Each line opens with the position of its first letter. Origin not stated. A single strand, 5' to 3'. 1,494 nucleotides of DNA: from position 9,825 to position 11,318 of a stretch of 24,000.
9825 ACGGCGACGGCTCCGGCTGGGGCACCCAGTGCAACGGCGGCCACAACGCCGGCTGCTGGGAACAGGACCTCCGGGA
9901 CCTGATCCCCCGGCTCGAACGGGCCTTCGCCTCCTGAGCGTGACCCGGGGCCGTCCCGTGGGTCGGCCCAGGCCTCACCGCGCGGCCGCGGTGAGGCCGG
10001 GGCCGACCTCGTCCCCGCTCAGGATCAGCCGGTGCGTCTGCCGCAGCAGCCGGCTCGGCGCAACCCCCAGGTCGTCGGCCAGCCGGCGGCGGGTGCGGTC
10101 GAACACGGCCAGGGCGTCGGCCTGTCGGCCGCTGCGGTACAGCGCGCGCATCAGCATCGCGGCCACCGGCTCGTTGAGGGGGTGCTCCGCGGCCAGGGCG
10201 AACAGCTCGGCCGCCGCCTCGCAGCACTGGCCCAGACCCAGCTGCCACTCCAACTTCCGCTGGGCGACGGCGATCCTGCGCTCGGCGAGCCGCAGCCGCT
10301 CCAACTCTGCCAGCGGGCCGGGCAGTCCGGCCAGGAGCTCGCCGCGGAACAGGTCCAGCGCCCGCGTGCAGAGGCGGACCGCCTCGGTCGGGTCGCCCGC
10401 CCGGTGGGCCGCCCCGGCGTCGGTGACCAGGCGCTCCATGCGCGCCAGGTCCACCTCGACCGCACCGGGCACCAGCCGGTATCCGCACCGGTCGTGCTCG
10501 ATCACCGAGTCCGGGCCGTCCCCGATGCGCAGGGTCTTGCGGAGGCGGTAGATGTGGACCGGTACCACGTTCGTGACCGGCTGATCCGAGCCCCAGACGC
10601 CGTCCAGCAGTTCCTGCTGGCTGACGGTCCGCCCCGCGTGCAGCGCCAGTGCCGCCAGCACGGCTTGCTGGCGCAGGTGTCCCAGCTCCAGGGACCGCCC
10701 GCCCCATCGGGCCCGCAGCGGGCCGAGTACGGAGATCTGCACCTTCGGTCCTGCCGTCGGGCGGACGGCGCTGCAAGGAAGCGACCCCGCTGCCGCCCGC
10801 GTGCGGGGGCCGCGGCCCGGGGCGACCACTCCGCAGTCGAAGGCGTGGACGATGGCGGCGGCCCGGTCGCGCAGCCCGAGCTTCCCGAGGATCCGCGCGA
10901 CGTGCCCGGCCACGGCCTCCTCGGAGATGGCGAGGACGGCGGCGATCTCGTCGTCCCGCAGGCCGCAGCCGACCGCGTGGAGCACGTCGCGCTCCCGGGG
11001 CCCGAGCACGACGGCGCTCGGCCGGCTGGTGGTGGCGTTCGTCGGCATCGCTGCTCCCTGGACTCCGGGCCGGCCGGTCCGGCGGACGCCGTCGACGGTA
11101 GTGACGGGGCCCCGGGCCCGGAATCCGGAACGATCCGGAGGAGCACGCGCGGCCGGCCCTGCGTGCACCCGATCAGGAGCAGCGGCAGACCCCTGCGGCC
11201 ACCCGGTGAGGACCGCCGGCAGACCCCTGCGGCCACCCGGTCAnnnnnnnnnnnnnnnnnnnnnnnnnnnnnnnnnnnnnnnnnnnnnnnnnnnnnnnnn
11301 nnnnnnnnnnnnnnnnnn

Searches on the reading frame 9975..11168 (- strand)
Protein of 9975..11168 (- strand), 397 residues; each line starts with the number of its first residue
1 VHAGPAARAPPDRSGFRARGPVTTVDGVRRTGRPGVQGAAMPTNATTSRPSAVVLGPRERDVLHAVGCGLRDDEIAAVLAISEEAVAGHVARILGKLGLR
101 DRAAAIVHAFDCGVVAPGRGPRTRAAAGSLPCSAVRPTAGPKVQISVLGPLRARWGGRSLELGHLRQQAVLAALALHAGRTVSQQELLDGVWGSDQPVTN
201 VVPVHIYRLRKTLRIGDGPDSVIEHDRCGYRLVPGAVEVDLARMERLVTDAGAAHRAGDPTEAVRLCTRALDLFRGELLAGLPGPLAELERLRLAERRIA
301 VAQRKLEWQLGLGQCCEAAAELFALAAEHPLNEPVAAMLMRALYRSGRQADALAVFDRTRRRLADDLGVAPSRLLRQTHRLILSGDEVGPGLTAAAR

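Call 6: search_protein_families(library=pfam, proteins=[window:9975-11168:-], max_evalue=0.001)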
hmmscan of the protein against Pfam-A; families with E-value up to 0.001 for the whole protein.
window:9975-11168:- (397 aa): 3 families
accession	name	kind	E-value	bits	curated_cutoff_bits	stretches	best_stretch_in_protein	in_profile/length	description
PF03704.23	BTAD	-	1.4e-38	132.9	22.1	1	239-383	1-146/146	Bacterial transcriptional activator domain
PF00486.34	Trans_reg_C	-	7e-14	52.1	26.2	1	166-232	9-77/77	Transcriptional regulatory protein, C terminal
PF00196.25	GerE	-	5.4e-11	42.4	23.5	1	54-109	2-57/57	Bacterial regulatory proteins, luxR family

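Call 29: find_homologous_proteins(query=window:9975-11168:-, max_evalue=1e-20)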
Query window:9975-11168:- (397 aa): 579 proteins with E <= 1e-20 among 8000 candidates; the best 120 are listed.
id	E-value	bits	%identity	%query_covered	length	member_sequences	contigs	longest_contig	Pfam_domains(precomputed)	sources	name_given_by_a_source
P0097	8.8e-226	768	100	90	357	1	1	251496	PF03704.24,PF00196.26,PF00486.35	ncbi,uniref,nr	ncbi:BTAD domain-containing putative transcriptional regulator [Kitasatospora sp. A2-31]|uniref:BTAD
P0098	1.5e-200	685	90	90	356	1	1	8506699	PF03704.24,PF00196.26,PF00486.35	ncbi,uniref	ncbi:BTAD domain-containing putative transcriptional regulator [Kitasatospora hibisci]|uniref:BTAD d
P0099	6.1e-193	659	89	90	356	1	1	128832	PF03704.24,PF00196.26,PF00486.35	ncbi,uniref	ncbi:BTAD domain-containing putative transcriptional regulator [Kitasatospora sp. NPDC090091]|uniref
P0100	6.4e-183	626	84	90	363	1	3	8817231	PF03704.24,PF00196.26,PF00486.35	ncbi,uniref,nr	ncbi:BTAD domain-containing putative transcriptional regulator [Kitasatospora sp. CM 4170]|uniref:BT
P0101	1.2e-178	612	83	90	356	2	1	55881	PF14559.13,PF03704.24,PF00196.26,PF00486.35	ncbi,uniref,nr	ncbi:winged helix-turn-helix domain-containing protein [Kitasatospora aureofaciens]|uniref:BTAD doma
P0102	1.5e-178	612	82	90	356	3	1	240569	PF14559.13,PF03704.24,PF00196.26,PF00486.35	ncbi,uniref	ncbi:BTAD domain-containing putative transcriptional regulator [Kitasatospora sp. NPDC087861]|uniref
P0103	1.1e-177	609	82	90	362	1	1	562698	PF03704.24,PF00196.26,PF00486.35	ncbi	ncbi:BTAD domain-containing putative transcriptional regulator [Kitasatospora sp. NPDC003701]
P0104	6.0e-177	607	83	90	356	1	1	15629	PF03704.24,PF00486.35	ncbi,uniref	ncbi:BTAD domain-containing putative transcriptional regulator [Kitasatospora sp. NPDC093550]|uniref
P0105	1.1e-174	599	80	90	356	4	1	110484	PF03704.24,PF00196.26,PF00486.35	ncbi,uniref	ncbi:BTAD domain-containing putative transcriptional regulator [Kitasatospora sp. NPDC101155]|uniref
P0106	1.3e-174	599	81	90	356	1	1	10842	PF03704.24,PF00196.26,PF00486.35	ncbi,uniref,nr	ncbi:AfsR/SARP family transcriptional regulator [Streptomyces sp. CBMA123]|uniref:AfsR/SARP family t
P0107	3.2e-174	598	82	90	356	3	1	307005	PF03704.24,PF00196.26,PF00486.35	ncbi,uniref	ncbi:BTAD domain-containing putative transcriptional regulator [Kitasatospora sp. NPDC058170]|uniref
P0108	1.7e-173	595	81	90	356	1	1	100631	PF14559.13,PF03704.24,PF00196.26,PF00486.35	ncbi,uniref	ncbi:BTAD domain-containing putative transcriptional regulator [Kitasatospora sp. NPDC004669]|uniref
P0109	1.4e-172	592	80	90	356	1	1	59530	PF03704.24,PF00196.26,PF00486.35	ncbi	ncbi:BTAD domain-containing putative transcriptional regulator [Kitasatospora sp. NPDC001159]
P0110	2.4e-172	592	81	89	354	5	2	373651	PF03704.24,PF00196.26,PF00486.35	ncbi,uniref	ncbi:AfsR/SARP family transcriptional regulator [Kitasatospora sp. NPDC005751]|uniref:AfsR/SARP fami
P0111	3.5e-172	591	80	90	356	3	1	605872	PF03704.24,PF00196.26,PF00486.35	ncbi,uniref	ncbi:BTAD domain-containing putative transcriptional regulator [Kitasatospora sp. NPDC051984]|uniref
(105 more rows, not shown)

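Call 45: search_solved_structures(query=window:9975-11048:-, max_evalue=0.001, show_alignments=3)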
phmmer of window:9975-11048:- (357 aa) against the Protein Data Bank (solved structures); distinct sequences matched with E-value up to 0.001: 32.
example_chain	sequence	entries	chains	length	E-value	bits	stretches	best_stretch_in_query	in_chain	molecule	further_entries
8hvr_I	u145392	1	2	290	6.9e-47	163.8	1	102-346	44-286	Regulatory protein AfsR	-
8jke_I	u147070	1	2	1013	1.1e-45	159.8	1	102-355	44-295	Regulatory protein AfsR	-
8k60_I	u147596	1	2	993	1.2e-45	159.7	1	102-355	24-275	Regulatory protein AfsR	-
2fez_A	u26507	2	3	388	4e-24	88.9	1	99-344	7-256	Probable regulatory protein embR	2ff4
8hml_A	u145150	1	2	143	1.1e-06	31.6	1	112-193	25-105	DNA-binding response OmpR family regulator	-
1ys6_A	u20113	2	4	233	1.7e-06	31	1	5-180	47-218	Transcriptional regulatory protein prrA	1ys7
8hig_A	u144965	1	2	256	2.9e-06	30.2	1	112-193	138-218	DNA-binding response OmpR family regulator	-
3qp5_A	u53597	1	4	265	1.9e-05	27.5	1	5-69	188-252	CviR transcriptional regulator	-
3qp6_A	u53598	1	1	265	2e-05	27.4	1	5-69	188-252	CviR transcriptional regulator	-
7ve4_A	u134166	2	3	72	2.3e-05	27.2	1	14-74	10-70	DNA-binding response regulator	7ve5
1je8_A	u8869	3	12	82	2.8e-05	26.9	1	5-67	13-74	Nitrate/Nitrite Response Regulator Protein NARL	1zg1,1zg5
2rnj_A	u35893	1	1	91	4.3e-05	26.3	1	14-74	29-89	Response regulator protein vraR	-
4wsz_A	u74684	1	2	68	5.8e-05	25.9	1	17-74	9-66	Response regulator receiver domain protein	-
8hih_O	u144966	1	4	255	5.9e-05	25.9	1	109-185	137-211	Transcriptional regulatory protein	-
3t72_A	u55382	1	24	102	7.1e-05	25.6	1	114-191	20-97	Phosphate regulon transcriptional regulatory protein phoB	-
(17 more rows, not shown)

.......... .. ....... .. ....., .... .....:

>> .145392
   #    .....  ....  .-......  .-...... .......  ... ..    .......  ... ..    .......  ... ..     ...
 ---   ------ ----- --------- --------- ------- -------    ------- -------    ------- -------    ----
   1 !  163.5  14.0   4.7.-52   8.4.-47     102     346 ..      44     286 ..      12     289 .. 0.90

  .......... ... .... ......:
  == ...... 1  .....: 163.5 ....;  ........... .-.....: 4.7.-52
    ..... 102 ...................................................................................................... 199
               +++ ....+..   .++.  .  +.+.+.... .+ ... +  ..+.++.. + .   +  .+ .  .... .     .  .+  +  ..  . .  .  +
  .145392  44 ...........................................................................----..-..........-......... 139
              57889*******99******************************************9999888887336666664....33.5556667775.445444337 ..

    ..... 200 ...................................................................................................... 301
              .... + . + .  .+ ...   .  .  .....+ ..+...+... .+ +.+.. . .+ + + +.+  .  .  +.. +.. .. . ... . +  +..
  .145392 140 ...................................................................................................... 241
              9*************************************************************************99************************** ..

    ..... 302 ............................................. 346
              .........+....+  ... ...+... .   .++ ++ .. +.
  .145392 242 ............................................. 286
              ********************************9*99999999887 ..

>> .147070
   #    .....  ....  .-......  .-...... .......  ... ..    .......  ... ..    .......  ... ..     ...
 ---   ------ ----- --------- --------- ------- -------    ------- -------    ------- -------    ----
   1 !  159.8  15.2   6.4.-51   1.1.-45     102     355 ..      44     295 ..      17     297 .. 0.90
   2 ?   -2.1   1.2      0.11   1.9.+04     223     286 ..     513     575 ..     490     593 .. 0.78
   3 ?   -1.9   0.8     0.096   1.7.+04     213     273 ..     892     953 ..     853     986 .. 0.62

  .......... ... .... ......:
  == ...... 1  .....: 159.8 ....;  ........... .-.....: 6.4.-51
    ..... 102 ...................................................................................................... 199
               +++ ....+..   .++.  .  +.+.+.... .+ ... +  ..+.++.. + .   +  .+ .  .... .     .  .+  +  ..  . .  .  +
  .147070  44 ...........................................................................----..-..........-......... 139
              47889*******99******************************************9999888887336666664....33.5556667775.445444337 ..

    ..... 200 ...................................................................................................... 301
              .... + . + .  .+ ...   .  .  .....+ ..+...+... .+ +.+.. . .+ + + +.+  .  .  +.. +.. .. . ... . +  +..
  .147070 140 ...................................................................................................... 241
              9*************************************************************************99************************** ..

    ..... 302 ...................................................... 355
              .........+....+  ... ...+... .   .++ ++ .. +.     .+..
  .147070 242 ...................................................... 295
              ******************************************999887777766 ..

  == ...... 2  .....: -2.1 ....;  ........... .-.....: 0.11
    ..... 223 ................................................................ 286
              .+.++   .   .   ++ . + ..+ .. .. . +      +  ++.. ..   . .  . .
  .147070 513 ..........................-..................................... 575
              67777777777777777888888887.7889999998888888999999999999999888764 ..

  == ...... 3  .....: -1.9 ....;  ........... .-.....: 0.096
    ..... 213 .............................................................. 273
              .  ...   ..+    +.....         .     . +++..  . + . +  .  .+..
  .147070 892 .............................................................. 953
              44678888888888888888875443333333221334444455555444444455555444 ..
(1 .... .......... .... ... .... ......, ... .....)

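Call 57: search_protein_families(library=ncbifam, proteins=[window:9975-11048:-], max_evalue=0.0001)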
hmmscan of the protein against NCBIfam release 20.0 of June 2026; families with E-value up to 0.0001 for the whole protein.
window:9975-11048:- (357 aa): 13 families
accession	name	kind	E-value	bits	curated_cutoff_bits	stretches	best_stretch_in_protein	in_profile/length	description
NF053617.1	SARPRegAfsRStmc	equivalog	6.4e-61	206.5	1430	1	79-347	5-270/986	SARP-family global regulator AfsR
NF041231.1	BagI_FevR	exception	2.6e-34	118.9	500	1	117-346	5-236/315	AfsR/SARP family transcriptional regulator BagI/FevR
NF007708.0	PRK10403.1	equivalog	9.5e-10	38.3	343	1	13-67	152-206/215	nitrate/nitrite response regulator protein NarP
TIGR03020.2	EpsA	equivalog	1.2e-07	31.7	170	1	6-69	182-245/247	XrtB/PEP-CTERM-associated transcriptional regulator EpsA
NF007935.0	PRK10651.1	equivalog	1.6e-07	30.7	250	1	6-69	147-210/216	two-component system response regulator NarL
TIGR03541.1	reg_near_HchA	equivalog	2.6e-07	30.4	215.6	1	10-74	167-231/232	PA1136 family autoinducer-binding transcriptional regulator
TIGR02154.1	PhoB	equivalog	4.5e-07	29.4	296.2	1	119-192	152-225/226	phosphate regulon transcriptional regulator PhoB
NF052366.1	photon_PedR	equivalog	8.9e-07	29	120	1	15-75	3-63/74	photosynthetic electron transport-dependent transcriptional regulator PedR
NF007505.1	PRK10100.1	equivalog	3.1e-06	27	250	1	11-69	141-199/204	biofilm master transcriptional regulator CsgD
NF047785.1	respo_reg_MadR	equivalog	4.9e-06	26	300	1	11-74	145-208/209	MadR family response regulator transcription factor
NF040689.1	MtrAB_MtrA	equivalog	3.1e-05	23.4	300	1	116-183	141-208/219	MtrAB system response regulator MtrA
NF052445.1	RespRegMctR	equivalog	3.3e-05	23.4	300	1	11-74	141-204/205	two-component system response regulator MctR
NF053854.1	RespRegPhoBBctds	equivalog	6.1e-05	22.5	270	1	129-190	162-222/225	two-component system response regulator PhoB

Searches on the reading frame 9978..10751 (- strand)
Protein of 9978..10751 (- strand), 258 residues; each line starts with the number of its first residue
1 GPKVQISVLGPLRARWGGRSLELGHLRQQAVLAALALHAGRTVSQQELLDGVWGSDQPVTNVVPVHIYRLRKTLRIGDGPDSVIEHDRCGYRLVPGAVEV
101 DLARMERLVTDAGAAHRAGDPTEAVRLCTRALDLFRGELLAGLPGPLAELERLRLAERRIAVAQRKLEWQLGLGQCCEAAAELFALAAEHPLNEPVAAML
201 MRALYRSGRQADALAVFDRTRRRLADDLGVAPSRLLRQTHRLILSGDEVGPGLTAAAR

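Call 34: find_related_loci(query=A1, collection=genome_contigs, flank=10000)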
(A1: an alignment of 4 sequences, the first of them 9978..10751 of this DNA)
Query A1 (258 aa) in genome_contigs; peptide patterns used: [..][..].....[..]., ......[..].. (x = any residue, [..] = any of these).
600 stretches matched a pattern (row limit reached: there are more); 399 encode a relative of the query (tblastn E <= 1e-3); the best 80 are kept; 80 distinct loci.
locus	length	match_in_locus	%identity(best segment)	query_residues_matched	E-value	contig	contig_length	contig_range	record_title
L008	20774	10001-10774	94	1-258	1e-149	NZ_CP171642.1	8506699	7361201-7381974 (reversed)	Kitasatospora hibisci strain HNM1077 chromosome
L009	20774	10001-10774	87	1-258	2e-140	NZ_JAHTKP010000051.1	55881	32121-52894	Kitasatospora aureofaciens strain CPD02 NODE_51_length_55881_cov_38.904742, whole genome shotgun sequence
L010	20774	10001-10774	85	1-258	9e-138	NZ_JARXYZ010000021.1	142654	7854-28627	Kitasatospora sp. MAA19 Ga0532207_21, whole genome shotgun sequence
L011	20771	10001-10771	86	2-258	4e-137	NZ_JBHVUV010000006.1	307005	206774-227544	Kitasatospora sp. NPDC058170 NPDC058170_T31_G1.ctg-0006, whole genome shotgun sequence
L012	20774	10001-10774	83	1-258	8e-134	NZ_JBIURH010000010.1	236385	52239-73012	Kitasatospora sp. NPDC088346 NPDC088346_156_H5.ctg-0010, whole genome shotgun sequence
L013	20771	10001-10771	83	2-258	8e-129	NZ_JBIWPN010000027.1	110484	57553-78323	Kitasatospora sp. NPDC101155 NPDC101155_277_A10.ctg-0027, whole genome shotgun sequence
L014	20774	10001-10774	83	1-258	1e-127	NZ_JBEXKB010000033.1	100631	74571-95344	Kitasatospora sp. NPDC004669 NPDC004669_8_G11.ctg-0033, whole genome shotgun sequence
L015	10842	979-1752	84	1-258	3e-127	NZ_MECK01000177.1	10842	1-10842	Streptomyces sp. CBMA123 CBMA123_258, whole genome shotgun sequence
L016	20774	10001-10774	84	1-258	4e-127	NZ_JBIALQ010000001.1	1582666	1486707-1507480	Kitasatospora sp. NPDC004615 NPDC004615_152_D8.ctg-0001, whole genome shotgun sequence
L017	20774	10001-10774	79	1-258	1e-125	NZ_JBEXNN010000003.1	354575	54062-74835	Streptomyces sp. NPDC003038 NPDC003038_11_B9.ctg-0003, whole genome shotgun sequence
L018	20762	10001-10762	83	1-254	1e-125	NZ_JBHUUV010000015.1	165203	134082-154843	Streptomyces sp. NPDC057136 NPDC057136_T17_A8.ctg-0015, whole genome shotgun sequence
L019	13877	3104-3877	83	1-258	9e-126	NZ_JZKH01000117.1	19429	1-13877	Streptomyces rubellomurinus strain ATCC 31215 contig-116, whole genome shotgun sequence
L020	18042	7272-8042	81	2-258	1e-128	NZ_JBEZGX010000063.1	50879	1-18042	Kitasatospora sp. NPDC048722 NPDC048722_41_H4.ctg-0063, whole genome shotgun sequence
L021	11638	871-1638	79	3-258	4e-124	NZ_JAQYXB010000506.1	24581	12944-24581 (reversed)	Streptomyces sp. SP17BM10 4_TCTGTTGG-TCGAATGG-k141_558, whole genome shotgun sequence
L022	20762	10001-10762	83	1-254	5e-124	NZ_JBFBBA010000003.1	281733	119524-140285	Streptomyces sp. NPDC051183 NPDC051183_55_D8.ctg-0003, whole genome shotgun sequence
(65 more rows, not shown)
